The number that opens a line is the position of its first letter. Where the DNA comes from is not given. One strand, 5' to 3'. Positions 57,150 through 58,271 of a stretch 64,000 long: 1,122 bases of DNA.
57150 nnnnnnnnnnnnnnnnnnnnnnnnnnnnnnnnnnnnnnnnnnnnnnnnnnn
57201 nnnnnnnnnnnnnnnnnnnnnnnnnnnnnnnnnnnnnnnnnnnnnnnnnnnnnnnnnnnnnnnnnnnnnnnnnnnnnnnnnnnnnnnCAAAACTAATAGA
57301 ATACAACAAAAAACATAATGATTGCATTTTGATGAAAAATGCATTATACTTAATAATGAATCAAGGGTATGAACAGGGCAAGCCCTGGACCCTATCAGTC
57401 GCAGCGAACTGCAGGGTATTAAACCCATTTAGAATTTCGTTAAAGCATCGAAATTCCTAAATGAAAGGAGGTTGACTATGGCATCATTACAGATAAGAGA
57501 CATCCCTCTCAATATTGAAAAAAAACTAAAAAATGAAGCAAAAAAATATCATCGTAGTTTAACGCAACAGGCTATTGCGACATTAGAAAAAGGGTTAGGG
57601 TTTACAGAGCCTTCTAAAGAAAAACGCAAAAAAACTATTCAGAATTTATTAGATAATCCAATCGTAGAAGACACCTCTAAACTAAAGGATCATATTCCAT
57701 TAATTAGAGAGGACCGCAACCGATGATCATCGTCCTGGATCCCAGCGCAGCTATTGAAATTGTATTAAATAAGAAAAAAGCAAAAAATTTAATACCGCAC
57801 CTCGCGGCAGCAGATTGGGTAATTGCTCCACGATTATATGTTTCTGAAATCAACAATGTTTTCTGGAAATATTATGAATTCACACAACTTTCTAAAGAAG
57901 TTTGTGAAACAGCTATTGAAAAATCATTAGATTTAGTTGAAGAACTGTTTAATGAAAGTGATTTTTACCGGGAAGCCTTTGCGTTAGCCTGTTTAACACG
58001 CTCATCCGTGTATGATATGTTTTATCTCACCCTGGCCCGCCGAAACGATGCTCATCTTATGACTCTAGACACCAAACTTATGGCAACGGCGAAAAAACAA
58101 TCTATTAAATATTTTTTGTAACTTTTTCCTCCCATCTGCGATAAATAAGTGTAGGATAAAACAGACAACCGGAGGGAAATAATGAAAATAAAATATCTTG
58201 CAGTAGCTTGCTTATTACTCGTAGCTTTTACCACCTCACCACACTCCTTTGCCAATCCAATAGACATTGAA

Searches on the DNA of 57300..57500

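Call 72: search_rna_families(source=window, start=57300, end=57500, threshold=evalue, max_evalue=10)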
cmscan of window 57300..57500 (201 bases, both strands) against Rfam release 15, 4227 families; matches with E-value up to 10: 8.
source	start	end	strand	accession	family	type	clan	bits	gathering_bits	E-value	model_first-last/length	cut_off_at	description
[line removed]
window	57413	57462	-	RF01470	rli38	Gene; sRNA;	-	15.9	49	6.5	48-97/150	no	Listeria sRNA rli38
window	57316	57366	+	RF01183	SNORD19B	Gene; snRNA; snoRNA; CD-box;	CL00048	15.1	50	8.3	1-84/84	no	Small nucleolar RNA SNORD19B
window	57328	57497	+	RF02045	CDKN2B-AS_3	Gene; lncRNA;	-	15.1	50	9.4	1-144/144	no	CDKN2B antisense RNA 1 convserved region 3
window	57303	57395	+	RF02394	sau-63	Gene; sRNA;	-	14.8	100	1.6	1-98/98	no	Staphylococcus sRNA sau-63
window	57421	57473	+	RF03394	mir-2574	Gene; miRNA;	-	14.7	90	2.2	1-68/68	no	mir-2574 microRNA precursor family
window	57426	57463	-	RF03394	mir-2574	Gene; miRNA;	-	14.6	90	2.5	16-54/68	no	mir-2574 microRNA precursor family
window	57300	57343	-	RF01828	SprD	Gene; sRNA;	-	10.2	100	7.5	1-46/142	3'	Small pathogenicity island RNA D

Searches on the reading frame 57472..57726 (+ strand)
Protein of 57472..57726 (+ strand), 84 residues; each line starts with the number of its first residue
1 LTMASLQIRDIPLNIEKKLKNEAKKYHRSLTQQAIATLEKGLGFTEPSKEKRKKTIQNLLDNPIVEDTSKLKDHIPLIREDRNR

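Call 14: search_protein_families(library=pfam, proteins=[window:57472-57726:+], max_evalue=0.01)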
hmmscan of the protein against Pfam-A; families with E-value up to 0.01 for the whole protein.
window:57472-57726:+ (84 aa): 1 family
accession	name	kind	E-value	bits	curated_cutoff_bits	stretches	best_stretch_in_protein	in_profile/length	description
PF22513.2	FitA-like_RHH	-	0.00015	22.1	27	1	4-40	1-37/39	Antitoxin FitA-like, ribbon-helix-helix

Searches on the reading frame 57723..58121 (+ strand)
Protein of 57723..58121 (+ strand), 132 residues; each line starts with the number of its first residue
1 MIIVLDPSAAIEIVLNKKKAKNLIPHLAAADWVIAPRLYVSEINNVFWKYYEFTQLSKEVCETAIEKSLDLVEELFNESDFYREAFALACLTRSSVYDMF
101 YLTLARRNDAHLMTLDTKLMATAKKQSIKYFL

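Call 14: search_protein_families(library=pfam, proteins=[window:57723-58121:+], max_evalue=0.01)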
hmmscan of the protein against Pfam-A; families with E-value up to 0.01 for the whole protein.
window:57723-58121:+ (132 aa): 1 family
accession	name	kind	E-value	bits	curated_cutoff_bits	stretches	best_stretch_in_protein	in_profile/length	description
PF01850.27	PIN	-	2.3e-05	25.4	23.6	1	3-124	1-119/120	PIN domain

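Call 65: find_encoding_contigs(protein=window:57723-58121:+, flank=10000, max_places=4)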
Protein window:57723-58121:+ (132 aa): 1 contig read that carries it; 1 place shown.
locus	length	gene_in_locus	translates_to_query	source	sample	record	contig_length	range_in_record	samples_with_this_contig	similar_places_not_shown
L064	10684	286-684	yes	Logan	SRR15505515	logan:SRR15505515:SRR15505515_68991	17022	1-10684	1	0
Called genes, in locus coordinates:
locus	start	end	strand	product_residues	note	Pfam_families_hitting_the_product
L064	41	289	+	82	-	-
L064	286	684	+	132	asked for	PF01850:PIN (faint)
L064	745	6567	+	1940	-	PF01835:MG2, PF07703:A2M_BRD, PF00207:A2M, PF07678:TED_complement, PF17973:bMG10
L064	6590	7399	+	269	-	PF00581:Rhodanese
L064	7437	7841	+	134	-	-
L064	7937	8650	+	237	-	PF01346:FKBP_N, PF00254:FKBP_C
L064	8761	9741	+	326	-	PF17761:DUF1016_N, PF00565:SNase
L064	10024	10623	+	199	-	PF01726:LexA_DNA_bind, PF21984:DnaD_N (weak), PF00717:Peptidase_S24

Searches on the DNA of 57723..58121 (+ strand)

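Call 67: search_with_rna_model(model_id=R1, sources=[L064, L001], max_evalue=5, filters=off)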
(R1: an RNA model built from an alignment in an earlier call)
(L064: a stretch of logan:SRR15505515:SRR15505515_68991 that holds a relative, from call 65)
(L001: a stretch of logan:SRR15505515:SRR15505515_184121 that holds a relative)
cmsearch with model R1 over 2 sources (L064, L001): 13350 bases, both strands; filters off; matches with E-value up to 5: 8.
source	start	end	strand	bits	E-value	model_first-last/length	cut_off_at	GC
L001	626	656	+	11.1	0.39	1-43/43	no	0.23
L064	8804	8850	+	9.2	1.4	1-43/43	no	0.38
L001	88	115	+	8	3.2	1-43/43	no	0.25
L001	989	1019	+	7.8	3.7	1-43/43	no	0.32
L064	9355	9391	-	7.6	4.3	1-43/43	no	0.43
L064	7349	7377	-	7.5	4.5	1-43/43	no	0.28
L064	6841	6878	-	7.5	4.5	1-43/43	no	0.29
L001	1515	1551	-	7.5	4.6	1-43/43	no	0.16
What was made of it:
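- Tried and rejected: Extra copies in 4 kb beyond the window: none (call 67).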
